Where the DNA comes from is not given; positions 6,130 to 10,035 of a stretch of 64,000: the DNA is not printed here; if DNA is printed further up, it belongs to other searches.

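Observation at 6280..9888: Fully cytoplasmic HTCS-like regulator: LacI sugar sensor fused to kinase, two receivers and an AraC output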

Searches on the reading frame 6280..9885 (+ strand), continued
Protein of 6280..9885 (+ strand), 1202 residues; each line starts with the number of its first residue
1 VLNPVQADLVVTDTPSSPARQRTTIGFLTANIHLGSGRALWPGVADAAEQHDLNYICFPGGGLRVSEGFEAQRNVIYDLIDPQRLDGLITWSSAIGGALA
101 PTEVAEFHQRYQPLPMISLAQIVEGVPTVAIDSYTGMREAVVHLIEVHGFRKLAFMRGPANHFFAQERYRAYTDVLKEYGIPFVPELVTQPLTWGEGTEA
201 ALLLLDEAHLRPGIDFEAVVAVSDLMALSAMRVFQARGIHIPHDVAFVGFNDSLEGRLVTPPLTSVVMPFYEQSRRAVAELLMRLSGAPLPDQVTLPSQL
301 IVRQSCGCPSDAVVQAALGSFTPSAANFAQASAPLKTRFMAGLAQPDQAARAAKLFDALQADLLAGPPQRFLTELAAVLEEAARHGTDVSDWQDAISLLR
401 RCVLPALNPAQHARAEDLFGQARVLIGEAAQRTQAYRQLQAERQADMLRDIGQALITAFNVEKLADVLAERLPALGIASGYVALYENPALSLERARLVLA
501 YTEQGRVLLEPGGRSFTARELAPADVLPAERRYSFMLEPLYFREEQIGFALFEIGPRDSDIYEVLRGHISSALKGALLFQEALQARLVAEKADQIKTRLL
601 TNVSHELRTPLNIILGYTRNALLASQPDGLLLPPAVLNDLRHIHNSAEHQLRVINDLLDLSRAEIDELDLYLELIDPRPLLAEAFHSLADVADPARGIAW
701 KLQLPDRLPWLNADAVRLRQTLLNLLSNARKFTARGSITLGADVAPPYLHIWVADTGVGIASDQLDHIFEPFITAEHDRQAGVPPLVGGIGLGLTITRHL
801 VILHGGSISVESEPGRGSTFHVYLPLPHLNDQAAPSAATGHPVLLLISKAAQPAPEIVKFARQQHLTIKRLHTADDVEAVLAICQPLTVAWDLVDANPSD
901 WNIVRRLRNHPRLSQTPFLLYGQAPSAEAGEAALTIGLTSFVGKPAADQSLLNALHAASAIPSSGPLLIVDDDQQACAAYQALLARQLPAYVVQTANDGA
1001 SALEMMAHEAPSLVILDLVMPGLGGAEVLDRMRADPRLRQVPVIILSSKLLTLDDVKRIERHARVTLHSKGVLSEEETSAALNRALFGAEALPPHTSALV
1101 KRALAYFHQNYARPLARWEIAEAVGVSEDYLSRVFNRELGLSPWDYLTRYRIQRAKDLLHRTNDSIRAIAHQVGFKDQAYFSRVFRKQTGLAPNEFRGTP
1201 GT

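Call 34: find_encoding_contigs(protein=P0089, flank=10000, max_places=1)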
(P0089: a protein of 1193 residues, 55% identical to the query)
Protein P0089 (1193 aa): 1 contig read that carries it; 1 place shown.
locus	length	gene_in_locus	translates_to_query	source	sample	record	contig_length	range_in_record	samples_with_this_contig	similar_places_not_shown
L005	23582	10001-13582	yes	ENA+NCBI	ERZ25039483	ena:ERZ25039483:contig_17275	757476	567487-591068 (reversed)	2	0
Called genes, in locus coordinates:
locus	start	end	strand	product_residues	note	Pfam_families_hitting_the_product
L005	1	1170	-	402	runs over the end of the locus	PF17820:PDZ_6, PF03572:Peptidase_S41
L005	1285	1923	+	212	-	PF01063:Aminotran_4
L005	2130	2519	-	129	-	PF09413:DUF2007 (weak)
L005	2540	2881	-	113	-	-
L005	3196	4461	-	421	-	PF13482:RNase_H_2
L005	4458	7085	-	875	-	PF00270:DEAD, PF00271:Helicase_C, PF22982:WHD_HRQ1, PF01844:HNH, PF09369:MZB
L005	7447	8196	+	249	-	PF01478:Peptidase_A24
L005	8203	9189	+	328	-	PF00892:EamA, PF16913:PUNUT (faint), PF00892:EamA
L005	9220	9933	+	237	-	PF03737:RraA-like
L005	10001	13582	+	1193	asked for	PF13377:Peripla_BP_3, PF00512:HisKA, PF02518:HATPase_c, PF00072:Response_reg, PF12833:HTH_18, PF00165:HTH_AraC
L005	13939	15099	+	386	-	PF07470:Glyco_hydro_88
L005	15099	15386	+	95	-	PF12708:Pect-lyase_RHGA_epim (weak)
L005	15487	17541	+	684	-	PF00496:SBP_bac_5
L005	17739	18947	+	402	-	PF22244:GCE_fung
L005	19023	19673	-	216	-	-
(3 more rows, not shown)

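Call 37: find_related_loci(query=A1, collection=genome_contigs, flank=10000)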
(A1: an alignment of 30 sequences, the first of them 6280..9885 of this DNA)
Query A1 (1202 aa) in genome_contigs; peptide patterns used: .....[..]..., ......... (x = any residue, [..] = any of these).
600 stretches matched a pattern (row limit reached: there are more); 586 encode a relative of the query (tblastn E <= 1e-3); the best 80 are kept; 80 distinct loci.
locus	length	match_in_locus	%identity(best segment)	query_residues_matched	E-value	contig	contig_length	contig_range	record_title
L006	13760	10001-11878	56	565-1197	0e+0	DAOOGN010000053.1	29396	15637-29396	MAG TPA_asm: Anaerolineae bacterium isolate AMR_MDS_4430 NODE_1810_length_29396_cov_40.135987, whole genome shotgun sequ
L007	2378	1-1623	59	649-1200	0e+0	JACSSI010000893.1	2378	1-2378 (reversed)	MAG: Anaerolineae bacterium isolate CH7 contig-70_59345, whole genome shotgun sequence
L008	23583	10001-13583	42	18-1197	0e+0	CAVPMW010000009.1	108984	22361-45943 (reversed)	MAG: uncultured Chloroflexia bacterium isolate MFD10007.bin.2.126 genome assembly, contig: contig_20013, whole genome sh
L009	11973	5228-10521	34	588-1049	6e-54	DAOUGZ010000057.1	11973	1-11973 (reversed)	MAG TPA_asm: Anaerolineae bacterium isolate R89_281 k165_400999, whole genome shotgun sequence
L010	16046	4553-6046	31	586-1092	1e-51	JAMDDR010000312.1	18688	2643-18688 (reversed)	MAG: Chloroflexota bacterium isolate FK_Sedi_B_Bin.13 NODE_10566_length_18688_cov_2.64059, whole genome shotgun sequence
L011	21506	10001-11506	29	589-1102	9e-48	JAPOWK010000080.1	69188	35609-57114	MAG: Chloroflexota bacterium isolate COS2_bin_22 NODE_220_length_69188_cov_54.1897, whole genome shotgun sequence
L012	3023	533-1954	28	579-1059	9e-46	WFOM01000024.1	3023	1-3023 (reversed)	MAG: Helicobacteraceae bacterium isolate S012_15 k151_140833, whole genome shotgun sequence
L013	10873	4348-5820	28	590-1052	4e-41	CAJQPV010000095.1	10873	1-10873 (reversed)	MAG: uncultured Gammaproteobacteria bacterium isolate 3_20180412_Bin_MAXBIN_015_sub_1_1 genome assembly, contig: c_00000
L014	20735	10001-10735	38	584-826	3e-40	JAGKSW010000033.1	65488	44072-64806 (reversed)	MAG: Nostoc sp. TH1S01 contig-38-p2, whole genome shotgun sequence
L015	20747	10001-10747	37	580-826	4e-40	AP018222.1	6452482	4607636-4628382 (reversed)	Nostoc linckia NIES-25 DNA, nearly complete genome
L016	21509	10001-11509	29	590-1052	2e-39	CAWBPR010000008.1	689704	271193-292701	MAG: uncultured Gammaproteobacteria bacterium isolate MFD03804.bin.2.3 genome assembly, contig: contig_15585, whole geno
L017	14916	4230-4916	39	594-825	7e-38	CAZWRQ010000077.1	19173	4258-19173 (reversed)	MAG TPA_asm: uncultured Holophagales bacterium isolate binchicken_co269_231 genome assembly, contig: NODE_2590_length_19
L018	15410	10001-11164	31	577-1048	2e-37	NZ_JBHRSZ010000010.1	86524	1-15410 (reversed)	Litoribrevibacter euphylliae strain KCTC 52438 platanus_K_default_10, whole genome shotgun sequence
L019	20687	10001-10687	40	594-825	3e-37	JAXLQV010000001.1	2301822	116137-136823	MAG: Thermoanaerobaculia bacterium isolate STL-ACI12 C1.273.fa-1, whole genome shotgun sequence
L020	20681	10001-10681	40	593-824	5e-37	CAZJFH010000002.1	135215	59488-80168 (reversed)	MAG TPA_asm: uncultured Rhodospirillaceae bacterium isolate SRP093185_co1_73 genome assembly, contig: NODE_23_length_135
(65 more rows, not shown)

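Call 40: search_protein_families(library=pfam, proteins=[L008:9977-12481:+, L008:12489-13694:+, L008:2652-4148:+, L008:4163-5491:+, L008:5415-6392:+, L008:6382-7350:+, L008:7353-8162:+, L008:8200-9954:+, L008:13805-15001:-, L008:15855-17393:+], max_evalue=0.0001)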
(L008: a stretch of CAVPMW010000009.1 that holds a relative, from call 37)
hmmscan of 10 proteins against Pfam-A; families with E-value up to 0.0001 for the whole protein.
L008:9977-12481:+ (835 aa): 5 families
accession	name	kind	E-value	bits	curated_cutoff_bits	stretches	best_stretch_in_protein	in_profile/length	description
PF13377.12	Peripla_BP_3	-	4.9e-29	102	26.5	1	134-294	3-167/167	Periplasmic binding protein-like domain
PF02518.31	HATPase_c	-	5.5e-25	88.4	26.4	1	720-828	2-110/111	Histidine kinase-, DNA gyrase B-, and HSP90-like ATPase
PF00512.31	HisKA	-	3.3e-16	59.5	26.9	1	601-669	2-64/66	His Kinase A (phospho-acceptor) domain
PF13407.12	Peripla_BP_4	-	1.2e-09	38.5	35.1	1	140-245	120-223/258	Periplasmic binding protein domain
PF00532.27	Peripla_BP_1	-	2.2e-08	34.4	22.2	1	89-284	67-273/281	Periplasmic binding proteins and sugar binding domain of LacI family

L008:12489-13694:+ (402 aa): 3 families
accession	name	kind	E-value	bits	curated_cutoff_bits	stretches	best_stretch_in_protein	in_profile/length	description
PF12833.13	HTH_18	-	1.1e-22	80.5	33.6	1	288-367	1-80/80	Helix-turn-helix domain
PF00165.29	HTH_AraC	-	1.2e-16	60.8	26.6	2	329-366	6-42/42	Bacterial regulatory helix-turn-helix proteins, AraC family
PF00072.30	Response_reg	-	2.8e-13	50.4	30.2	1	130-218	1-79/111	Response regulator receiver domain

L008:2652-4148:+ (499 aa): 2 families
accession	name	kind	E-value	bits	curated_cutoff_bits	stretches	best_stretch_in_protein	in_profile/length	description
PF01120.23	Alpha_L_fucos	-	5e-94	316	25.2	1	3-373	12-345/345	Alpha-L-fucosidase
PF16757.11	Fucosidase_C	-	4.8e-09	37.1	25.6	1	407-483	6-87/88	Alpha-L-fucosidase C-terminal domain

L008:4163-5491:+ (443 aa): 1 family
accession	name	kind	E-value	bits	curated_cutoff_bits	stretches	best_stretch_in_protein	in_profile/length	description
PF03747.19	ADP_ribosyl_GH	-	6.4e-52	177.4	26.2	1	102-403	1-286/287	ADP-ribosylglycohydrolase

L008:5415-6392:+ (326 aa): 4 families
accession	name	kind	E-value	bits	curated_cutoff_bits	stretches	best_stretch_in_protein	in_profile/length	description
PF00456.26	Transketolase_N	-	3.4e-48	164.8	22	1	37-284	5-260/334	Transketolase, thiamine diphosphate binding domain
PF00676.26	E1_dh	-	9.9e-11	41.6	22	1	137-264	95-221/300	Dehydrogenase E1 component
PF13292.11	DXP_synthase_N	-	6.5e-06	26.1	21.2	0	148-207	116-173/274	1-deoxy-D-xylulose-5-phosphate synthase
PF02775.26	TPP_enzyme_C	-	6.9e-05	23.1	21.9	0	142-209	27-86/151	Thiamine pyrophosphate enzyme, C-terminal TPP binding domain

L008:6382-7350:+ (323 aa): 2 families
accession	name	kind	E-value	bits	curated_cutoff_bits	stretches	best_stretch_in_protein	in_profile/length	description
PF02779.29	Transket_pyr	-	1.6e-36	126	27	1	9-173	2-172/174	Transketolase, pyrimidine binding domain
PF02780.25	Transketolase_C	-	3.7e-30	104.8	25.9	1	186-306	1-124/124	Transketolase, C-terminal domain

L008:7353-8162:+ (270 aa): 1 family
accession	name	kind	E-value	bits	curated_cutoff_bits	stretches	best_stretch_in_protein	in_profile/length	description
PF01177.27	Asp_Glu_race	-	2.6e-09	37.6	31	1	106-261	63-209/211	Asp/Glu/Hydantoin racemase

L008:8200-9954:+ (585 aa): 2 families
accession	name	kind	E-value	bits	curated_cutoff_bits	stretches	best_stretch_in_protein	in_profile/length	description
PF07944.18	Beta-AFase-like_GH127_cat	-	1.1e-45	156.7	24.9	1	50-387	38-374/376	Beta-L-arabinofuranosidase, GH127 catalytic domain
PF20736.2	Glyco_hydro127M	-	3.1e-18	66.1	24.2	1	399-493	2-94/95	Beta-L-arabinofuranosidase, GH127 middle domain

L008:13805-15001:- (398 aa): 0 families

L008:15855-17393:+ (513 aa): 4 families
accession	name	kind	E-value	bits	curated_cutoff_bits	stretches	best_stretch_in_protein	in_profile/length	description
PF22422.2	MGH1-like_GH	-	5e-41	141.9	27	1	101-388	6-325/356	Mannosylglycerate hydrolase MGH1-like glycoside hydrolase domain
PF01204.24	Trehalase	-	3.8e-10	39.7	21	1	246-398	317-469/512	Trehalase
PF03200.22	Glyco_hydro_63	-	2.7e-06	26.9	22.4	0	210-291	232-309/492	Glycosyl hydrolase family 63 C-terminal domain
PF17389.8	Bac_rhamnosid6H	-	4e-06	26.8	24.5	1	120-319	65-242/339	Bacterial alpha-L-rhamnosidase 6 hairpin glycosidase domain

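Call 44: predict_structure(alignment_id=A2)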
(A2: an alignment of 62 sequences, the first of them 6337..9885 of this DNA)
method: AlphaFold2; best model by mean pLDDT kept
length: 1183 residues; sequences in the alignment: 62
mean_pLDDT: 80.7   pTM: 0.52
mean pLDDT of the five models: 80.7, 78.3, 77.9, 77.4, 76.6
residues with pLDDT >= 90: 377; 70-90: 579; 50-70: 146; < 50: 81
segments of 3 or more residues with pLDDT < 50: 75-78, 608-610, 644-651, 754-771, 810-819, 908-912, 915-944
pLDDT, mean of each block of 10 residues (from residue 1): 86 77 92 94 70 87 92 59 78 90 81 92 94 94 83 97 95 90 96 95 94 94 93 83 89 93 92 88 85 62 67 87 74 90 77 92 79 85 86 87 85 81 86 82 91 92 93 94 90 91 89 93 90 92 92 87 70 55 59 72 61 67 70 59 48 74 88 79 88 80 86 86 87 90 73 42 39 68 80 86 78 36 80 78 79 77 77 74 69 66 60 48 42 45 67 90 85 89 92 91 88 88 88 85 84 85 75 72 91 86 80 85 89 92 89 90 91 86 48
secondary structure, 60 per line:
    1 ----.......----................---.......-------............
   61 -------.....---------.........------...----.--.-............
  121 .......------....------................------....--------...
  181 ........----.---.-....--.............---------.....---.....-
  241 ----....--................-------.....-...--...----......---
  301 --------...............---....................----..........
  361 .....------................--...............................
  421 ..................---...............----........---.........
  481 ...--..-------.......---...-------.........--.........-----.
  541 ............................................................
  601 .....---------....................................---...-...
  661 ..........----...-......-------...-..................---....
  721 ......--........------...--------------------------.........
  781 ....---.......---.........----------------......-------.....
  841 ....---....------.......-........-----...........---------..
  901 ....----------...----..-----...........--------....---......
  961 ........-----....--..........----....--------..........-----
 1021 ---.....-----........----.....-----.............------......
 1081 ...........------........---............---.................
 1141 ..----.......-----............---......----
elements in order (helices of 4 or more, strands of 3 or more residues): E5-11 H16-31 E35-41 H49-60 E68-72 H82-90 E97-99 E109-113 H114-127 E134-137 H144-159 H178-188 E199-202 H205-217 E227-231 H235-239 E245-248 H251-266 E274-278 E280-282 H292-297 H309-323 H327-346 H351-365 H372-387 H390-438 H442-456 E461-468 E472-483 E495-498 E515-523 E526-534 H540-605 H615-650 E654-656 H658-670 E679-684 E692-694 H696-713 E717-726 E729-736 H772-784 E788-794 E798-806 E823-828 H836-844 E848-851 H858-864 E866-873 H879-889 E899-904 E915-917 H929-939 E948-951 H955-968 E974-977 H980-989 E994-997 H1006-1015 E1024-1028 H1034-1041 E1046-1050 H1056-1068 H1075-1091 H1098-1105 H1109-1120 H1124-1142 H1147-1153 H1159-1170 H1174-1179
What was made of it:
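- Checked: 'Degenerate REC'. aa 842-955 has a receiver-like beta/alpha topology (call 44).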
